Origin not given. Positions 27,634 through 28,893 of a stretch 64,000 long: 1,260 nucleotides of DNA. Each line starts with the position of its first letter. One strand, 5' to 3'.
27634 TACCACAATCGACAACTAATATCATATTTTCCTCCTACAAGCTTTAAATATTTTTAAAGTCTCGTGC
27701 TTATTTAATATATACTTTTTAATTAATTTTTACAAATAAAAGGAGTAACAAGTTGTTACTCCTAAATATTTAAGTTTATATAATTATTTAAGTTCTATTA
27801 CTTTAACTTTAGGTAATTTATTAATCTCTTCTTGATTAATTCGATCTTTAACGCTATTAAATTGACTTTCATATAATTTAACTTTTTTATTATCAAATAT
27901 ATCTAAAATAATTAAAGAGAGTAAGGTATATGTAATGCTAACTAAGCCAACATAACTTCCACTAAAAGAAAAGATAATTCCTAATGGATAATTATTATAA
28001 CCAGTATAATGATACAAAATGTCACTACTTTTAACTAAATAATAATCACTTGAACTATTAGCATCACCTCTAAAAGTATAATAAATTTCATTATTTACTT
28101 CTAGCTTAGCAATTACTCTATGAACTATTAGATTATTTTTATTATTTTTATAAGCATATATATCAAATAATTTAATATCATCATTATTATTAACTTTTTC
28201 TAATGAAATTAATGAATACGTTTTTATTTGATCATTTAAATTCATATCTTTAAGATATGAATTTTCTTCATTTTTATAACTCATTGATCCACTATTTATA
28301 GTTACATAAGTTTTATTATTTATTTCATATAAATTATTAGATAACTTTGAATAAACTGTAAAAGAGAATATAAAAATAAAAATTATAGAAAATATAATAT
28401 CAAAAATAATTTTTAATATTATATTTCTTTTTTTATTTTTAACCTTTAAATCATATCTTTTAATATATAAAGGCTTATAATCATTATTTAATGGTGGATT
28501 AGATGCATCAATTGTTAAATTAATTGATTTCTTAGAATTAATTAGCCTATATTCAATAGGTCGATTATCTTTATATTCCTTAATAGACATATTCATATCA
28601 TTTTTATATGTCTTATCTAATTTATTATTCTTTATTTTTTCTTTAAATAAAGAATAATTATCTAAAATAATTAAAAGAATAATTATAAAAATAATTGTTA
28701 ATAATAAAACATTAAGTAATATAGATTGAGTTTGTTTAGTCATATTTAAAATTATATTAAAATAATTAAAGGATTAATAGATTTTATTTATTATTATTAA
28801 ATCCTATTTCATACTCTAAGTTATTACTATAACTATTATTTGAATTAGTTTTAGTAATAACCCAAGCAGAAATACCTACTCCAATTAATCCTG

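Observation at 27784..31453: Second, paralogous SipW-type module: large Big_2 surface protein, mini-ORF and signal peptidase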

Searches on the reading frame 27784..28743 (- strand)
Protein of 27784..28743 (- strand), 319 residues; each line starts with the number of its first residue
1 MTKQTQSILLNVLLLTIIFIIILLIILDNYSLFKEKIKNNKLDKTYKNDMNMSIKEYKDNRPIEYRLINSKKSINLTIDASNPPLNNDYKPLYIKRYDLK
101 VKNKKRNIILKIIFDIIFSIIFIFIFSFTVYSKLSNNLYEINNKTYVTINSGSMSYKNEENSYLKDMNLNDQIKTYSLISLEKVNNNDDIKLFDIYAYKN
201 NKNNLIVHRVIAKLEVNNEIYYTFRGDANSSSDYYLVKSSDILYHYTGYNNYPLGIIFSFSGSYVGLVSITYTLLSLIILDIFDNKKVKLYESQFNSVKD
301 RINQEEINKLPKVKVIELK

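Call 5: search_protein_families(library=pfam, proteins=[window:27784-28743:-], max_evalue=1)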
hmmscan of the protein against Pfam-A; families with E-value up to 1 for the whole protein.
window:27784-28743:- (319 aa): 5 families
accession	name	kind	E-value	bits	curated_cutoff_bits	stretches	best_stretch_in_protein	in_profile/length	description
PF16118.10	DUF4834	-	0.013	16.8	27.8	1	111-172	2-64/99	Domain of unknown function (DUF4834)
PF07782.18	DC_STAMP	-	0.016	15.5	25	0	84-131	27-74/191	DC-STAMP-like protein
PF13800.11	Sigma_reg_N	-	0.03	15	26.3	2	101-145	4-49/91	Sigma factor regulator N-terminal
PF00029.24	Connexin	-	0.095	12.9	31.3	1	12-134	75-177/225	Connexin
PF15957.10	Comm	-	0.73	10.5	27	0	8-68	14-73/110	Commissureless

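Call 6: search_protein_families(library=ncbifam, proteins=[window:27784-28743:-], max_evalue=1)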
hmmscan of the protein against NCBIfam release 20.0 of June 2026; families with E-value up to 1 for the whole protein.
window:27784-28743:- (319 aa): 6 families
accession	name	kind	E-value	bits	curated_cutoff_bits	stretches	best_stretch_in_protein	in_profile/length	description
NF046067.1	SigPepSipWBacil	equivalog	1.6e-14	53.9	190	1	110-270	5-151/189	signal peptidase I SipW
TIGR02228.1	sigpep_I_arch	equivalog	6.3e-10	39.1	51.85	1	173-273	45-145/158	signal peptidase I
NF041014.1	pilin_ComGG_2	equivalog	0.0016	19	40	1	7-59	6-58/101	competence type IV pilus minor pilin ComGG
NF041013.1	T4P_ComGE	equivalog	0.015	15.4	49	1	8-73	7-75/83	competence type IV pilus minor pilin ComGE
NF042931.1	SAG1386_EF1546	equivalog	0.038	14.1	80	0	7-40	32-65/158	SAG1386/EF1546 family surface-associated protein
NF007973.0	PRK10697.1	equivalog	0.33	10.9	136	0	7-54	44-91/119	envelope stress response membrane protein PspC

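Call 8: search_solved_structures(query=window:27784-28743:-, max_evalue=10, show_alignments=2)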
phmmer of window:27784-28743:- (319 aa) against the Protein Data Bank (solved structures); distinct sequences matched with E-value up to 10: 0.

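Call 9: find_homologous_proteins(query=window:27784-28743:-, max_evalue=0.001)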
Query window:27784-28743:- (319 aa): 39 proteins with E <= 0.001 among 8000 candidates.
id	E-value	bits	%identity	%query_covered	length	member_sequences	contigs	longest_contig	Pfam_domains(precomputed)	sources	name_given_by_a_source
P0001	4.4e-188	642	99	100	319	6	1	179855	-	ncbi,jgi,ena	-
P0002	4.3e-117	409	65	100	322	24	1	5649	-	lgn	-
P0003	1.5e-114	400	63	92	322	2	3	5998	-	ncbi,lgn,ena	-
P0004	9.6e-102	358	98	57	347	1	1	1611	-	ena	-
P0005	4.1e-75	271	46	100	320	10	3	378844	-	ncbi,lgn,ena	-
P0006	1.9e-69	252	46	91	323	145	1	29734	-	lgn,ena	-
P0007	5.7e-69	251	46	100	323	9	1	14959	-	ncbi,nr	ncbi:MAG: hypothetical protein MSS77_02465 [Mollicutes bacterium]|nr:hypothetical protein [Mollicute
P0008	1.2e-68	250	45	100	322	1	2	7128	-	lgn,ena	-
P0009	8.5e-66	240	44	100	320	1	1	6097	-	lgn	-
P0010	1.5e-64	236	44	99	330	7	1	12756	-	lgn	-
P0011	9.2e-60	220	44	91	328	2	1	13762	-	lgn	-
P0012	1.6e-59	220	42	97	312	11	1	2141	-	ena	-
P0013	3.0e-58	215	41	97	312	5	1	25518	-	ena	-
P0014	1.2e-54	204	37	97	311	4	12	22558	-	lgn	-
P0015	1.0e-53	201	37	97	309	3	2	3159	-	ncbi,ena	-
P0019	1.6e-27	115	35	64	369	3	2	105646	-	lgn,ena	-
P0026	3.3e-22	97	41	52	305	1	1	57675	-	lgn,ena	-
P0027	3.9e-22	97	36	52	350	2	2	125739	-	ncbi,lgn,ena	-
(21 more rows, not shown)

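Call 13: find_related_loci(query=A2, collection=genome_contigs, flank=9000)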
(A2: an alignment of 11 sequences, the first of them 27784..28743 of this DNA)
Query A2 (319 aa) in genome_contigs; peptide patterns used: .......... (x = any residue, [..] = any of these).
47 stretches matched a pattern; 18 encode a relative of the query (tblastn E <= 1e-3); 18 distinct loci.
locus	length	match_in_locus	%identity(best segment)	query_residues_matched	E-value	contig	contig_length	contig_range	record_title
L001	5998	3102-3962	64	28-311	6e-108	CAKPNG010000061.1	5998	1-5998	MAG: uncultured Bacilli bacterium isolate REFINED_METABAT215_TOP10_CONTIGS_1500_ASSEMBLY_K77_MERGED__Hadza_MoBio_hadza-I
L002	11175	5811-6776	66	1-319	4e-107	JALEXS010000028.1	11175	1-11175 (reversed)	MAG: Mollicutes bacterium isolate SUG431 k141_5011005, whole genome shotgun sequence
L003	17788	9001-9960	45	1-318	9e-69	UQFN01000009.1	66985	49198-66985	uncultured Mollicutes bacterium isolate UMGS236 genome assembly, contig: NODE_129_length_66985_cov_54.256985, whole geno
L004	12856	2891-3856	47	1-318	9e-64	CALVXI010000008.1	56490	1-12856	MAG: uncultured Bacilli bacterium isolate BRZ_E__bin40 genome assembly, contig: BRZ_E__NODE_1020_length_56490_cov_23.554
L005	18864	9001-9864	41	21-310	1e-59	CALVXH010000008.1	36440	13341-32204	MAG: uncultured Bacilli bacterium isolate BRZ_SL__bin15 genome assembly, contig: BRZ_SL__NODE_1583_length_36440_cov_5.14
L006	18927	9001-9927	40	1-306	3e-59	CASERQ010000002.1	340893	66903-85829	uncultured bacterium isolate O104_L1_H550_idba_bin.52 genome assembly, contig: O104_L1_H550_idba_bin.52.fa_scaffold_30,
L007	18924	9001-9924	39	1-306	7e-59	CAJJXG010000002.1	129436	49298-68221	MAG TPA_asm: uncultured Bacillales bacterium isolate ERR321628-bin.40 genome assembly, contig: NODE_58_length_129436_cov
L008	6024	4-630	47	111-318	4e-58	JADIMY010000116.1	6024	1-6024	MAG: Candidatus Onthovivens merdipullorum isolate 11159 E1M07__C357211_L6024_SRR9113726, whole genome shotgun sequence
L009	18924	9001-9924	41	1-310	2e-64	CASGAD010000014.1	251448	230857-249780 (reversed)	uncultured bacterium isolate SI.B54.metabat-bins.49 genome assembly, contig: SI.B54.metabat-bins.49.fa_k141_112991, whol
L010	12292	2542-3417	37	1-297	4e-53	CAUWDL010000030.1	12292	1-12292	MAG: uncultured Bacilli bacterium isolate SRS15957007__bin16 genome assembly, contig: SRS15957007_NODE_2778_length_12292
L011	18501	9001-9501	49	125-289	1e-48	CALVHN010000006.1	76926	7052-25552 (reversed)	MAG: uncultured Bacilli bacterium isolate BRZ_KR__bin95 genome assembly, contig: BRZ_KR__NODE_233_length_76926_cov_17.00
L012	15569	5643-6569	35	1-306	3e-54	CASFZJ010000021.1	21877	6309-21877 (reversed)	uncultured bacterium isolate O80_L2_310310_idba_bin.52 genome assembly, contig: O80_L2_310310_idba_bin.52.fa_scaffold_14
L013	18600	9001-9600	39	94-295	3e-34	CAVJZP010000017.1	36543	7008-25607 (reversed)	Oscillospiraceae bacterium isolate H07658-L1_cleanbin_000010 genome assembly, contig: Spades_H07658-L1_contig_234, whole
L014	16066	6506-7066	41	94-282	9e-34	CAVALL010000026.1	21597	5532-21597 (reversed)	Alistipes onderdonkii isolate H07666-L1_cleanbin_000024 genome assembly, contig: Spades_H07666-L1_contig_1558, whole gen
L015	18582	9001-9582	36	102-295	4e-30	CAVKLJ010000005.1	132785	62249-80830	Lachnospiraceae bacterium isolate H07689-L1_cleanbin_000018 genome assembly, contig: Spades_H07689-L1_contig_33, whole g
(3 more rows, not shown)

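Call 36: search_solved_structures(query=A1, max_evalue=10, show_alignments=3)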
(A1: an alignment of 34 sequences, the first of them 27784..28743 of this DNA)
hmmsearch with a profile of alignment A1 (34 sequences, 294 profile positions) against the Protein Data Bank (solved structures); distinct sequences matched with E-value up to 10: 13.
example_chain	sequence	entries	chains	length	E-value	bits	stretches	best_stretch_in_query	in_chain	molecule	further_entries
7p2q_A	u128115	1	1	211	3e-11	46.4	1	148-237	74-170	Signal peptidase complex catalytic subunit SEC11C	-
7p2p_A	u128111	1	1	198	6.8e-10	42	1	151-237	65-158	Signal peptidase complex catalytic subunit SEC11A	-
9rjb_A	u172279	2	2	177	1.1e-09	41.3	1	148-237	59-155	Signal peptidase complex catalytic subunit SEC11A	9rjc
6w6l_6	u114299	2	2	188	0.036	16.6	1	9-103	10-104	Calcium load-activated calcium channel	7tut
8b5l_t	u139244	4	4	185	0.18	14.3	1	8-116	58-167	Signal sequence receptor subunit 3 | Translocon-associated protein subunit gamma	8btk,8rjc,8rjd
8bf9_G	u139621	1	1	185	0.18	14.3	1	8-116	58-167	Translocon-associated protein subunit gamma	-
8b6l_G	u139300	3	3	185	0.25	13.8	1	8-116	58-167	Translocon-associated protein subunit gamma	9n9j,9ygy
2mn7_A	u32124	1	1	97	0.69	12.4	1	8-82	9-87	Sec-independent protein translocase protein TatA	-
2mn6_B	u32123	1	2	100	0.76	12.3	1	8-82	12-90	Sec-independent protein translocase protein TatA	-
5c8j_I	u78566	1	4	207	1.5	11.3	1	17-106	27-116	Protein MJ0480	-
9yfu_R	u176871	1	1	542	2.2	10.8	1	20-123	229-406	G-protein coupled receptor 61,Soluble cytochrome b562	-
8tb7_R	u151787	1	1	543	2.2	10.8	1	20-123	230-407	G-protein coupled receptor 61,Soluble cytochrome b562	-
6b87_A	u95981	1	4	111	4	9.9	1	4-45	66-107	TMHC2_E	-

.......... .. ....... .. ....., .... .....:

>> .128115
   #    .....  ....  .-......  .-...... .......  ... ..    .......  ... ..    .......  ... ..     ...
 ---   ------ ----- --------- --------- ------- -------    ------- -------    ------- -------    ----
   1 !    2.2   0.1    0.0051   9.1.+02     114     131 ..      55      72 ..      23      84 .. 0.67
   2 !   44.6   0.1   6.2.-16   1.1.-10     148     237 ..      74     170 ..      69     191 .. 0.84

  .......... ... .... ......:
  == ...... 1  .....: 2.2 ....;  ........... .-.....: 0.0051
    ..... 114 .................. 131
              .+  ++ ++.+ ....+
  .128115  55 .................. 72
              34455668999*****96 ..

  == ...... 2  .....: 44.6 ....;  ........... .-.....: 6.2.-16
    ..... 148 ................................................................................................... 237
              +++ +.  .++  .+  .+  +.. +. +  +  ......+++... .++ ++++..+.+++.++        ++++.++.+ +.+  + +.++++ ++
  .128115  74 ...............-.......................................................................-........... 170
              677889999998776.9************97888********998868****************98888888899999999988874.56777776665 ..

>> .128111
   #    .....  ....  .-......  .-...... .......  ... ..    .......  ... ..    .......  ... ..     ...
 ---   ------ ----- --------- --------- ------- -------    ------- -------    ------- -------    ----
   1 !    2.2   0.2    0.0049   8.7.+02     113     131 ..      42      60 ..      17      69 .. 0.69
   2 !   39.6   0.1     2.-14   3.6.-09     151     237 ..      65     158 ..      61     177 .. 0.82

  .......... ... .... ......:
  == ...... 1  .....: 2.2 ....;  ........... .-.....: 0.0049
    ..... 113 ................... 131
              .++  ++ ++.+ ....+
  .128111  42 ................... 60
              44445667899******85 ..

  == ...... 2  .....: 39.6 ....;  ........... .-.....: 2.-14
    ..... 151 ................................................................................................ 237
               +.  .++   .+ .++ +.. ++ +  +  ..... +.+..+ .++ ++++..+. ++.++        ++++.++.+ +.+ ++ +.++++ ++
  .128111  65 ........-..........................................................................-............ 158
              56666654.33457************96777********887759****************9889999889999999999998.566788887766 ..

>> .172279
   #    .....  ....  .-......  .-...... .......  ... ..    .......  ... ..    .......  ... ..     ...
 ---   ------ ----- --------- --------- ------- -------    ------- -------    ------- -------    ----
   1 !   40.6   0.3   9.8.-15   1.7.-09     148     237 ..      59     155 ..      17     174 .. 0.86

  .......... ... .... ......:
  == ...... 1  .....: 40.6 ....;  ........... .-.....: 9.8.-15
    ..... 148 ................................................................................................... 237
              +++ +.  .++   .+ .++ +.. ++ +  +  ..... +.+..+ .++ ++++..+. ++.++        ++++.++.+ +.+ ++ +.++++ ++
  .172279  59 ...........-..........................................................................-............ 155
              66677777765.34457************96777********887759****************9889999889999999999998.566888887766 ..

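Call 37: find_encoding_contigs(protein=P0001, flank=6000, max_places=3)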
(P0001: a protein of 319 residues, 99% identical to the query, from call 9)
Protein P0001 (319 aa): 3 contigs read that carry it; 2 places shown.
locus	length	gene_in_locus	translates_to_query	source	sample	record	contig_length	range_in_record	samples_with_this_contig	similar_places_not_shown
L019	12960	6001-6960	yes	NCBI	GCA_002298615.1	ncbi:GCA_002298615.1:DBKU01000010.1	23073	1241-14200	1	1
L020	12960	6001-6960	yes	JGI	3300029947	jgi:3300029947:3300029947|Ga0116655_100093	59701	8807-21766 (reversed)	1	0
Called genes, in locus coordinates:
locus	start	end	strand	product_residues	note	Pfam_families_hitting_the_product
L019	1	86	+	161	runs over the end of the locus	PF01467:CTP_transf_like, PF08218:Citrate_ly_lig (faint)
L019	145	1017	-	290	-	-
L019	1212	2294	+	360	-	PF02588:YitT_membrane, PF10035:DUF2179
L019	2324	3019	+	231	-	PF12844:HTH_19, PF13443:HTH_26 (faint), PF13560:HTH_31, PF01381:HTH_3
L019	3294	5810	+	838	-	PF02368:Big_2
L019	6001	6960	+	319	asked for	-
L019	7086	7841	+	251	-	PF03309:Pan_kinase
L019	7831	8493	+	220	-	PF12822:ECF_trnsprt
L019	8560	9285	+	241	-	PF03006:HlyIII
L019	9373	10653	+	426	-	PF02040:ArsB, PF03600:CitMHS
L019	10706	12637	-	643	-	PF00664:ABC_membrane, PF00005:ABC_tran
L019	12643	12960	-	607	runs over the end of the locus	PF00664:ABC_membrane, PF02463:SMC_N (weak), PF00005:ABC_tran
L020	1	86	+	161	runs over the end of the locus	PF01467:CTP_transf_like, PF08218:Citrate_ly_lig (faint)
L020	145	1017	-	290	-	-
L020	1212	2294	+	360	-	PF02588:YitT_membrane, PF10035:DUF2179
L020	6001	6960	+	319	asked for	-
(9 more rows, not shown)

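Call 62: find_encoding_contigs(protein=P0027, flank=7000, max_places=1)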
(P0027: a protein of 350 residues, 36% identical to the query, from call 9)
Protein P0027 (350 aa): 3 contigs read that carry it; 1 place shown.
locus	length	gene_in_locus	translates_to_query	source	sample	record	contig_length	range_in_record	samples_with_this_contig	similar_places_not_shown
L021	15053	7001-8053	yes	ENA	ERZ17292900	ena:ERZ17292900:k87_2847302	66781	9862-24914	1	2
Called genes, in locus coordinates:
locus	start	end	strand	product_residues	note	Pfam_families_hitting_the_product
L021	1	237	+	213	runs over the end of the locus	PF00702:Hydrolase, PF08282:Hydrolase_3 (faint), PF12710:HAD, PF13419:HAD_2, PF13242:Hydrolase_like (weak)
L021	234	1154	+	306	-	-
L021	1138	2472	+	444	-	PF01406:tRNA-synt_1e, PF01921:tRNA-synt_1f (faint), PF09334:tRNA-synt_1g (faint), PF00133:tRNA-synt_1 (weak), PF09190:DALR_2 (weak)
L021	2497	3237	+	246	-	PF02308:MgtC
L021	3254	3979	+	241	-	PF08032:SpoU_sub_bind, PF00588:SpoU_methylase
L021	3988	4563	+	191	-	PF08281:Sigma70_r4_2 (faint)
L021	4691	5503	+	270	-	-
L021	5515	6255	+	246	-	-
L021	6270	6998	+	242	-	-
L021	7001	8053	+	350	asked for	-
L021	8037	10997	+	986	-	-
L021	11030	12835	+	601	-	-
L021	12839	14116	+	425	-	-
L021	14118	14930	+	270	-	PF00005:ABC_tran, PF13304:AAA_21 (weak)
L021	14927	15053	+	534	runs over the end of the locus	-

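Call 63: find_encoding_contigs(protein=P0026, flank=7000, max_places=1)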
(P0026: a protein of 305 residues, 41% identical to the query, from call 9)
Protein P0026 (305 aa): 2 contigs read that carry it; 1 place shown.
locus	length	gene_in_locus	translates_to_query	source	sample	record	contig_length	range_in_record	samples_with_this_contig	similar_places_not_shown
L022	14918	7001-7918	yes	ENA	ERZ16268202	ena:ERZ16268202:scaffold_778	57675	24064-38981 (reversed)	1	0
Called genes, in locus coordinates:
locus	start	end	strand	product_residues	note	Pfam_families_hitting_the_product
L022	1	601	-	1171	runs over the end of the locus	PF02368:Big_2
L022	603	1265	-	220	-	-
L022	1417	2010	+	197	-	PF00239:Resolvase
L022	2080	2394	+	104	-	-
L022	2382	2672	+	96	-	-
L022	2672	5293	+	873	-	-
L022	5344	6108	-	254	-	-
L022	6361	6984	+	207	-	-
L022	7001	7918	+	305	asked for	-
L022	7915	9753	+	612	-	-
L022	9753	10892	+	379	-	PF09823:DUF2357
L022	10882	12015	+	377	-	PF09479:Flg_new (weak)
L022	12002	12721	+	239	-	-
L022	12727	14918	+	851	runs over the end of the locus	-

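Call 64: find_encoding_contigs(protein=P0019, flank=7000, max_places=1)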
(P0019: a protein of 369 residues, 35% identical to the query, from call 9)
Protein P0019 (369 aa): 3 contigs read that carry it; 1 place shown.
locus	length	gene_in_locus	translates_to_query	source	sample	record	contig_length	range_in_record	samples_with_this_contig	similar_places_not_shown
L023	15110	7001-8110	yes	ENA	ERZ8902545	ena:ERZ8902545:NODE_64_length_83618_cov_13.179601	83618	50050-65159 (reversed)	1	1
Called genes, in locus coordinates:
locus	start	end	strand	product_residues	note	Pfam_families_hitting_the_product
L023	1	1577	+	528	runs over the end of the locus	PF00005:ABC_tran, PF02463:SMC_N, PF13304:AAA_21 (faint), PF12848:ABC_tran_Xtn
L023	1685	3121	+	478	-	PF04326:SLFN_AlbA_2, PF13749:HATPase_c_4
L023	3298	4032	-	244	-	PF00005:ABC_tran, PF13304:AAA_21 (weak)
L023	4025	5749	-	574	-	PF00497:SBP_bac_3, PF10613:Lig_chan-Glu_bd (weak), PF00528:BPD_transp_1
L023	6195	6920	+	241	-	-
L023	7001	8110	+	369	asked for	-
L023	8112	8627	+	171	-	-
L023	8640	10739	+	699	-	-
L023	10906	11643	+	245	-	-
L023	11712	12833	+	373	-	-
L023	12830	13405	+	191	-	-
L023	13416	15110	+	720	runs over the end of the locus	-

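Call 74: search_protein_families(library=phrogs, proteins=[window:27784-28743:-], max_evalue=0.01)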
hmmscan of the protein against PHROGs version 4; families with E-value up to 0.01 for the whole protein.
window:27784-28743:- (319 aa): 0 families
